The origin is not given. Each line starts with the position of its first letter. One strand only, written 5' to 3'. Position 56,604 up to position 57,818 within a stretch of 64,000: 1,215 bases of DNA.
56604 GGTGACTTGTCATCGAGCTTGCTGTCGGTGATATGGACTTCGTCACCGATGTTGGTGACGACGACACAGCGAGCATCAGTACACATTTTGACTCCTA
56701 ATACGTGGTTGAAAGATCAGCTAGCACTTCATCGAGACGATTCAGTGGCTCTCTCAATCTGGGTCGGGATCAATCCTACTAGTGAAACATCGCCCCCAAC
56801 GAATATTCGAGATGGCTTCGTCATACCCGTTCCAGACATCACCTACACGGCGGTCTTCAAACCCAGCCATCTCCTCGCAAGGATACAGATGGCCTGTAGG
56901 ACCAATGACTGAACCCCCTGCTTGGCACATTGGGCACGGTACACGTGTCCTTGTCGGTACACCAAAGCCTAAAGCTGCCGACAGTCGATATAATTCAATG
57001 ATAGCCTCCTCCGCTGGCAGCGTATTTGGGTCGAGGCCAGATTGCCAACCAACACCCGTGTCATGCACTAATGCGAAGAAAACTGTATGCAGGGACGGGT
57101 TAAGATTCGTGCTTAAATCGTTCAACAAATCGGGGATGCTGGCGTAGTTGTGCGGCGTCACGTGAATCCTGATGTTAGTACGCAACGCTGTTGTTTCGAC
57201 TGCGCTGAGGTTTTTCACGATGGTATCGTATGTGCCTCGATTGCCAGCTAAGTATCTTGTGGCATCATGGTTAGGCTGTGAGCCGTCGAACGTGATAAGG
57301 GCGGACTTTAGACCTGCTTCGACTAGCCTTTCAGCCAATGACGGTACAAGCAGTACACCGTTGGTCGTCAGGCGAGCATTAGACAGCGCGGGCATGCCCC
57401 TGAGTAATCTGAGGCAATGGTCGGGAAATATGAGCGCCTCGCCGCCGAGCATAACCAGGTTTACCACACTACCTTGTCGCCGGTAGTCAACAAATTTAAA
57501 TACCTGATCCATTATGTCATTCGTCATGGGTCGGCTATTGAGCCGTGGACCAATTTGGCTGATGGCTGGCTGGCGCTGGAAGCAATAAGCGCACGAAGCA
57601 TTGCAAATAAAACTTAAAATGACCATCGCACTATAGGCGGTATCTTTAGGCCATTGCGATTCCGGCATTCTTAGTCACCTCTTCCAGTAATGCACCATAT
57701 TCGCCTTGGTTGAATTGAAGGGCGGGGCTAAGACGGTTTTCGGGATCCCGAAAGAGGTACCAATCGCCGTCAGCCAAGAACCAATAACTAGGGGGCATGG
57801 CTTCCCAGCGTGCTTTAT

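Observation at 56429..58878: A radical-SAM/SPASM enzyme sits between two DUF397-like small-protein paralogs, next to a divergent XRE/DUF5753 regulator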

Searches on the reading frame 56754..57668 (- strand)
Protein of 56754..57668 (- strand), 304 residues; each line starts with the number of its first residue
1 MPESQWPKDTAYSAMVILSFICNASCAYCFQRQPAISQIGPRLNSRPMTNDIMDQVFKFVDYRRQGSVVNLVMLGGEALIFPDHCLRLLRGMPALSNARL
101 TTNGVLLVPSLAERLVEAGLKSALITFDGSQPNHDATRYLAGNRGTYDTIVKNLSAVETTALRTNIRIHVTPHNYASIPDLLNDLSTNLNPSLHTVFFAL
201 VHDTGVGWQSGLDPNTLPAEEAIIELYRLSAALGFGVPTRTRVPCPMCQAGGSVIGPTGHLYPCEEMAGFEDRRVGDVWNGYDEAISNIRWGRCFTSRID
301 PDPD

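Call 3: search_protein_families(library=pfam, proteins=[window:56754-57668:-], max_evalue=0.1)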
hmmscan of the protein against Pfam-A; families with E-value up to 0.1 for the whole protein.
window:56754-57668:- (304 aa): 2 families
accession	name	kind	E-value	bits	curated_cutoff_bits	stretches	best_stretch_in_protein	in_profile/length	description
PF04055.27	Radical_SAM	-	1.5e-12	48.5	29.5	1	17-184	2-165/166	Radical SAM superfamily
PF13353.11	Fer4_12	-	0.0048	17.6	22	1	22-93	15-78/137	4Fe-4S single cluster domain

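Call 4: search_protein_families(library=ncbifam, proteins=[window:56754-57668:-], max_evalue=0.1)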
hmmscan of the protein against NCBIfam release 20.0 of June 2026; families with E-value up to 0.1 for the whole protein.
window:56754-57668:- (304 aa): 62 families (the best 25 are shown)
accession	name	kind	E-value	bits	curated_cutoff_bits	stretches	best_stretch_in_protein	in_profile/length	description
TIGR04463.1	rSAM_vs_C_rich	equivalog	9e-29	100.5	525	1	15-280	85-357/438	TIGR04463 family radical SAM/SPASM RiPP maturase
TIGR04280.1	geopep_mat_rSAM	hypoth_equivalog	8.3e-27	94.2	400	1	10-285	82-365/428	geopeptide radical SAM maturase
NF038107.1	rSAM_NF038107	equivalog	9.5e-22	77.4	600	1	13-278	86-360/444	Cys-every-fifth radical SAM/SPASM peptide maturase CefB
NF047865.1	rSAM_PapB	equivalog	3.6e-19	69.2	340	2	17-185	8-175/330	PapB family radical SAM/SPASM ranthipeptide maturase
NF052473.1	rSAM_FlmE_OhkG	exception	1.1e-15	57.3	500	1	19-187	105-278/481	FlmE/OhkG family radical SAM/SPASM peptide maturase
TIGR04334.1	rSAM_Clo7bot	equivalog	3.2e-13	49.1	600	1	18-283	96-368/440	radical SAM/SPASM domain Clo7bot peptide maturase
NF041298.1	rSAM_mat_DynA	equivalog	2.1e-12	46.7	450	1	19-185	8-174/356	dynobactin maturation radical SAM/SPASM protein DynA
TIGR03974.1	rSAM_six_Cys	equivalog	2e-11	43.4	425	2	18-157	103-244/451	thioether cross-link-forming SCIFF peptide maturase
TIGR04466.1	rSAM_BlsE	equivalog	7.6e-11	42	400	1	22-185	10-162/327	cytosylglucuronate decarboxylase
TIGR04068.1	rSAM_ocin_clost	equivalog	7.7e-11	41.5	500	1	22-160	94-235/462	Cys-rich peptide radical SAM maturase CcpM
NF041707.1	rSAM_YhhB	equivalog_domain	9.2e-11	41.2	445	1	18-160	8-155/369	cyclophane-forming radical SAM/SPASM peptide maturase YhhB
TIGR04347.1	pseudo_SAM_Halo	equivalog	1.3e-10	41.1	525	1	22-184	48-198/390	TIGR04347 family pseudo-SAM/SPASM protein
TIGR04051.1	rSAM_NirJ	equivalog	1.6e-10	40.5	515.45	1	52-184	33-162/354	heme d1 biosynthesis radical SAM protein NirJ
TIGR04545.1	rSAM_ahbD_hemeb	equivalog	7.6e-10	38.7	500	1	21-207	9-181/339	heme b synthase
TIGR04055.1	rSAM_NirJ2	equivalog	6.3e-09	35.8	500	1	22-201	10-176/326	putative heme d1 biosynthesis radical SAM protein NirJ2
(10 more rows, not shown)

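Call 7: find_homologous_proteins(query=window:56754-57668:-, max_evalue=0.00001)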
Query window:56754-57668:- (304 aa): 42 proteins with E <= 0.00001 among 2928 candidates.
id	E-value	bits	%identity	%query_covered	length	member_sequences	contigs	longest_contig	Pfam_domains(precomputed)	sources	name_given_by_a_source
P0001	7.8e-206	700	99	100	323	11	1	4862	PF04055.28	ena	-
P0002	7.1e-143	493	69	100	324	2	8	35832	PF04055.28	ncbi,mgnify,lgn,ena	mgnify:CR=1 FL=1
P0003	1.7e-116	407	60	96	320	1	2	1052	PF04055.28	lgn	-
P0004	5.5e-44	169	36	94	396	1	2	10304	PF04055.28,PF13353.12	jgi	jgi:uncharacterized protein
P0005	2.2e-40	157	35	96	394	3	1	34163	PF04055.28,PF13353.12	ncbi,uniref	ncbi:radical SAM protein [Streptomyces sp. NPDC000983]|uniref:radical SAM protein n=1 Tax=Streptomyc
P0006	6.0e-40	155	36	93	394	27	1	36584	PF04055.28,PF13353.12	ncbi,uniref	ncbi:radical SAM protein [Micromonospora sp. NPDC049662]|uniref:radical SAM protein n=1 Tax=Micromon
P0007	2.2e-33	134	32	95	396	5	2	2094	PF04055.28,PF13353.12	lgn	-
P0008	4.0e-11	61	25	89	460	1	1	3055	PF04055.28,PF13353.12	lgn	-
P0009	1.7e-10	59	26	80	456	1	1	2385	PF04055.28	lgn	-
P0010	3.4e-9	54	26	90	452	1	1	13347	PF04055.28,PF13353.12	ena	-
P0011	1.5e-8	52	26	90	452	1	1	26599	PF04055.28,PF13353.12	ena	-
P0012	2.6e-8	51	27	90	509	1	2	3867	PF04055.28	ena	-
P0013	3.6e-8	51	26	90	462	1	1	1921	PF04055.28,PF13353.12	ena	-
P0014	3.9e-8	51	27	87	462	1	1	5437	PF04055.28,PF13353.12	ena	-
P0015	6.5e-8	50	26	89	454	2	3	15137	PF13186.12,PF04055.28,PF13353.12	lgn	-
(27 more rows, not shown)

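Call 9: find_encoding_contigs(protein=P0002, flank=6000, max_places=4)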
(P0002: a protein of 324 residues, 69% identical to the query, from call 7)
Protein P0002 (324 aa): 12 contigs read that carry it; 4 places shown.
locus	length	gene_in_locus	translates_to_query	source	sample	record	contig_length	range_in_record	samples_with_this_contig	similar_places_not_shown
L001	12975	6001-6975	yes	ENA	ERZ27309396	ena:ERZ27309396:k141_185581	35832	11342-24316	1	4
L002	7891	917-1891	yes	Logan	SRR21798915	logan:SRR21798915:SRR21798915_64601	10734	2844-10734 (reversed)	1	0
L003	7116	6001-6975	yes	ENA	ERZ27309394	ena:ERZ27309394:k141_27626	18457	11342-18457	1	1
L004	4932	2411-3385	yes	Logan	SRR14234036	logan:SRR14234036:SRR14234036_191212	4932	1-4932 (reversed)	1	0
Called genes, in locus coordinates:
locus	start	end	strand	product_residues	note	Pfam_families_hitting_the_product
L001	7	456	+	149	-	PF02600:DsbB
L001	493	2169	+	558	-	PF05228:CHASE4, PF02518:HATPase_c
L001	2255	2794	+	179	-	-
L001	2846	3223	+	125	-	-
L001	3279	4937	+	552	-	PF01565:FAD_binding_4, PF02913:FAD-oxidase_C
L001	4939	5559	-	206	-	PF19054:DUF5753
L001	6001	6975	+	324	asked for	PF04055:Radical_SAM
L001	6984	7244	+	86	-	PF04149:DUF397 (faint)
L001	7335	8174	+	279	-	-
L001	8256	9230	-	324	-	PF01083:Cutinase, PF08237:PE-PPE (weak)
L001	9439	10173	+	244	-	-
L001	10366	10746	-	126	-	-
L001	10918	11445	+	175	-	PF07638:Sigma70_ECF (faint), PF04542:Sigma70_r2, PF08281:Sigma70_r4_2, PF04545:Sigma70_r4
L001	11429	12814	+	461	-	-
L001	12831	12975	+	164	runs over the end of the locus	PF12883:DUF3828 (weak)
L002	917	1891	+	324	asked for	PF04055:Radical_SAM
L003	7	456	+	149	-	PF02600:DsbB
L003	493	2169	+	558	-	PF05228:CHASE4, PF02518:HATPase_c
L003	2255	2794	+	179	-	-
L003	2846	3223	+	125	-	-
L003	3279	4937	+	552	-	PF01565:FAD_binding_4, PF02913:FAD-oxidase_C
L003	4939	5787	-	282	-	PF01381:HTH_3 (weak), PF12844:HTH_19 (weak), PF13560:HTH_31, PF19054:DUF5753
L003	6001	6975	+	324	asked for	PF04055:Radical_SAM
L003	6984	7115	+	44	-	?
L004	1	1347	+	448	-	?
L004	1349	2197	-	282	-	PF01381:HTH_3 (weak), PF12844:HTH_19 (weak), PF13560:HTH_31, PF19054:DUF5753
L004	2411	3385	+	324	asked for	PF04055:Radical_SAM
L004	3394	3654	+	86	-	PF04149:DUF397 (faint)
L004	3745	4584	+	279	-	-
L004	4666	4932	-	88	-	?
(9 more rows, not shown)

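Call 10: find_encoding_contigs(protein=P0005, flank=6000, max_places=3)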
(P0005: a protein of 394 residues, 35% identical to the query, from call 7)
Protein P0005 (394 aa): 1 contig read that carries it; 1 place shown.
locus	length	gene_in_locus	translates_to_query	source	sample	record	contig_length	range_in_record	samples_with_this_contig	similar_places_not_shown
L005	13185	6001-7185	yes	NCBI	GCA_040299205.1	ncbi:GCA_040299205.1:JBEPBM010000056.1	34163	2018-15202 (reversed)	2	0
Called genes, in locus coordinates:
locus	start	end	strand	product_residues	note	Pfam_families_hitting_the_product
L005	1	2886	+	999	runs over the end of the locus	PF00931:NB-ARC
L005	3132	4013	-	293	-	-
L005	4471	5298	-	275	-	-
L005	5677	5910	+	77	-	-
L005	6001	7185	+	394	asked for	PF04055:Radical_SAM, PF13353:Fer4_12 (weak)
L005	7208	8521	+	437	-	-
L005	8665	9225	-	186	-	PF01872:RibD_C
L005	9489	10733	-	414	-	PF12323:HTH_OrfB_IS605, PF01385:OrfB_IS605, PF07282:Cas12f1-like_TNB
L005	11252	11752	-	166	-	PF00872:Transposase_mut, PF13376:OmdA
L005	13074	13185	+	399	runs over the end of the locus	PF13936:HTH_38, PF00665:rve (faint)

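Call 11: find_encoding_contigs(protein=P0006, flank=6000, max_places=3)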
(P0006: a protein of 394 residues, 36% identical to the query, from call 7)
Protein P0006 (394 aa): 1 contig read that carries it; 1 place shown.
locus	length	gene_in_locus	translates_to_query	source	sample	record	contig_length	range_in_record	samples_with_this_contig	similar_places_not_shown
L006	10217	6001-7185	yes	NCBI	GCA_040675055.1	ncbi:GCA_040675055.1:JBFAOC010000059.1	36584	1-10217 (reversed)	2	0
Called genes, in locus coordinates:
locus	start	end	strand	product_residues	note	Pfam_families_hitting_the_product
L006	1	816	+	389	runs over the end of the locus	PF00082:Peptidase_S8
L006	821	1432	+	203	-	PF04542:Sigma70_r2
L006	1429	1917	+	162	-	-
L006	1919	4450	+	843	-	PF13424:TPR_12 (weak), PF12770:CHAT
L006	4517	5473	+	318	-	PF08239:SH3_3 (weak)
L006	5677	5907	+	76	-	-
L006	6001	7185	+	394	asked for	PF04055:Radical_SAM, PF13353:Fer4_12 (weak)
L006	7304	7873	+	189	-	PF14200:RicinB_lectin_2, PF00652:Ricin_B_lectin (weak)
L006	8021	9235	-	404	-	PF21181:SsfX3_N (faint), PF13472:Lipase_GDSL_2, PF14606:Lipase_GDSL_3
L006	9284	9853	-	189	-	PF00440:TetR_N (weak), PF13305:TetR_C_33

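Call 12: find_encoding_contigs(protein=P0004, flank=6000, max_places=3)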
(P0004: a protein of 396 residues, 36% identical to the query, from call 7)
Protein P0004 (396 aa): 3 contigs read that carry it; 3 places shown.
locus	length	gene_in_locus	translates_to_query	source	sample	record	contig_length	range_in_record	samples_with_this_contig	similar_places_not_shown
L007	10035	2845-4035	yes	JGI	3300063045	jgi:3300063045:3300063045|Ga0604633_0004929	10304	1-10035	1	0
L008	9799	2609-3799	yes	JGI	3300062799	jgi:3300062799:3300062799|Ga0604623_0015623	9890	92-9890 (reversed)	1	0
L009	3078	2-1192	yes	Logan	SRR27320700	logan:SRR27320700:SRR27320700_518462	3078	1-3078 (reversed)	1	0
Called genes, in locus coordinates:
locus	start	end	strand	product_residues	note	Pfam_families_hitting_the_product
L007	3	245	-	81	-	?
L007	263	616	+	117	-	-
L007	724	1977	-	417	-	PF05977:MFS_3, PF07690:MFS_1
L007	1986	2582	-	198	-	PF13412:HTH_24 (faint), PF01022:HTH_5 (weak), PF01047:MarR (faint), PF12840:HTH_20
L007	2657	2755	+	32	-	-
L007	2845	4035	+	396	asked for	PF13353:Fer4_12 (faint), PF04055:Radical_SAM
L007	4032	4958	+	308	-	PF08007:JmjC_2, PF13621:Cupin_8 (weak)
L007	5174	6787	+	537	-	PF22483:Mu-transpos_C_2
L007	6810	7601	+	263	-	PF01695:IstB_IS21, PF00308:Bac_DnaA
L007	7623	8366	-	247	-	-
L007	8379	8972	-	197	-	-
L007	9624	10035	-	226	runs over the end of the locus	?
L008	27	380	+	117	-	-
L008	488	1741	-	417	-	PF05977:MFS_3, PF07690:MFS_1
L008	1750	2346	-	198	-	PF13412:HTH_24 (faint), PF01022:HTH_5 (weak), PF01047:MarR (faint), PF12840:HTH_20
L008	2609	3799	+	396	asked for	PF13353:Fer4_12 (faint), PF04055:Radical_SAM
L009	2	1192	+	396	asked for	PF13353:Fer4_12 (faint), PF04055:Radical_SAM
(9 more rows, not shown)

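Call 19: find_related_loci(query=A1, collection=genome_contigs, flank=6000)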
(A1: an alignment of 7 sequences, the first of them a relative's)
Query A1 (323 aa) in genome_contigs; peptide patterns used: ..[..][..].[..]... (x = any residue, [..] = any of these).
136 stretches matched a pattern; 98 encode a relative of the query (tblastn E <= 1e-3); the best 80 are kept; 80 distinct loci.
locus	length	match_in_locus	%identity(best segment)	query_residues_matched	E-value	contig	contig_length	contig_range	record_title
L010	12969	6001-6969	69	1-322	2e-157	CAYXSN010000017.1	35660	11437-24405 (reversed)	MAG TPA_asm: uncultured Candidatus Saccharimonadales bacterium isolate SRP133034_co1_262 genome assembly, contig: NODE_1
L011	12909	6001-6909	35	9-300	1e-45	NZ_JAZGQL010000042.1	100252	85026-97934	Plantactinospora veratri strain NEAU-FHS4 Scaffold23_2, whole genome shotgun sequence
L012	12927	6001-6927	35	8-302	2e-44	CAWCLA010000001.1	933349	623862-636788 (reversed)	MAG: uncultured Actinomycetes bacterium isolate MFD01721.bin.2.22 genome assembly, contig: contig_17873, whole genome sh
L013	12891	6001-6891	36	11-294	2e-44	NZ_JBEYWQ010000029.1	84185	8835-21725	Microbispora sp. NPDC046973 NPDC046973_48_C9.ctg-0029, whole genome shotgun sequence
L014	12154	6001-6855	36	11-282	2e-44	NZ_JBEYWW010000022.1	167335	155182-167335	Microbispora sp. NPDC046933 NPDC046933_14_F8.ctg-0022, whole genome shotgun sequence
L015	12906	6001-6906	34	8-294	6e-44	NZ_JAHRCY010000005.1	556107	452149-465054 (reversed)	Catellatospora tritici strain NEAU-YM18 Scaffold5, whole genome shotgun sequence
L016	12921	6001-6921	35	10-302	1e-43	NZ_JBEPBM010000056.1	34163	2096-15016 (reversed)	Streptomyces sp. NPDC000983 NPDC000983_11_C3.ctg-0056, whole genome shotgun sequence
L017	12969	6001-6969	35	11-318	2e-43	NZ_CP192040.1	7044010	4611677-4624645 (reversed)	Micromonospora sp. CA-246542 chromosome, complete genome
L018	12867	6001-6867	36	7-282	7e-43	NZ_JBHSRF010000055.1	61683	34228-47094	Sphaerisporangium aureirubrum strain JCM 30346 GCM70027178_71, whole genome shotgun sequence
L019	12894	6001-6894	34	12-295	2e-42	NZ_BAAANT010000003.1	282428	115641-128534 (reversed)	Kitasatospora kazusensis strain JCM 14560 sequence003, whole genome shotgun sequence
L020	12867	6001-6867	36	7-282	3e-42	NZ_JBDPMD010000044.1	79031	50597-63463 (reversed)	Sphaerisporangium sp. B11E5 B11E5_contig_44, whole genome shotgun sequence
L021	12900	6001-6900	35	12-297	8e-42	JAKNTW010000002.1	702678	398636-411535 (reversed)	Streptosporangium sp. KLBMP 9127 Scaffold2_1, whole genome shotgun sequence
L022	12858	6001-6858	36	11-282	3e-41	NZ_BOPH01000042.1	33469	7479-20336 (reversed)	Virgisporangium ochraceum strain NBRC 16418 sequence042, whole genome shotgun sequence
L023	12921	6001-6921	34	11-303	2e-41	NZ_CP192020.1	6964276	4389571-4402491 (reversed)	Micromonospora sp. CA-249363 chromosome, complete genome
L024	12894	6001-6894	34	11-294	3e-41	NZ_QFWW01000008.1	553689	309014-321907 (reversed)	Lentzea terrae strain NEAU-LZS 42 scaffold8, whole genome shotgun sequence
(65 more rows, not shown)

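Call 30: find_encoding_contigs(protein=P0001, flank=6000, max_places=4)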
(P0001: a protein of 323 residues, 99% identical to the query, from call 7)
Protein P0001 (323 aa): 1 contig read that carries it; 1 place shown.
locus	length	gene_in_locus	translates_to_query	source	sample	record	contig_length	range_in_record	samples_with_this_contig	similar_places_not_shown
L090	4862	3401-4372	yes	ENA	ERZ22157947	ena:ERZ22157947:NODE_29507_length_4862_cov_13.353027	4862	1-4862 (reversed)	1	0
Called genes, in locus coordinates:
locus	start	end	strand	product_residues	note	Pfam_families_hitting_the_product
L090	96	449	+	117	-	-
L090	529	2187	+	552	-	PF01565:FAD_binding_4, PF02913:FAD-oxidase_C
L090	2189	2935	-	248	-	PF19054:DUF5753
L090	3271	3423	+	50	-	-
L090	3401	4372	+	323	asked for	PF04055:Radical_SAM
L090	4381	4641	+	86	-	-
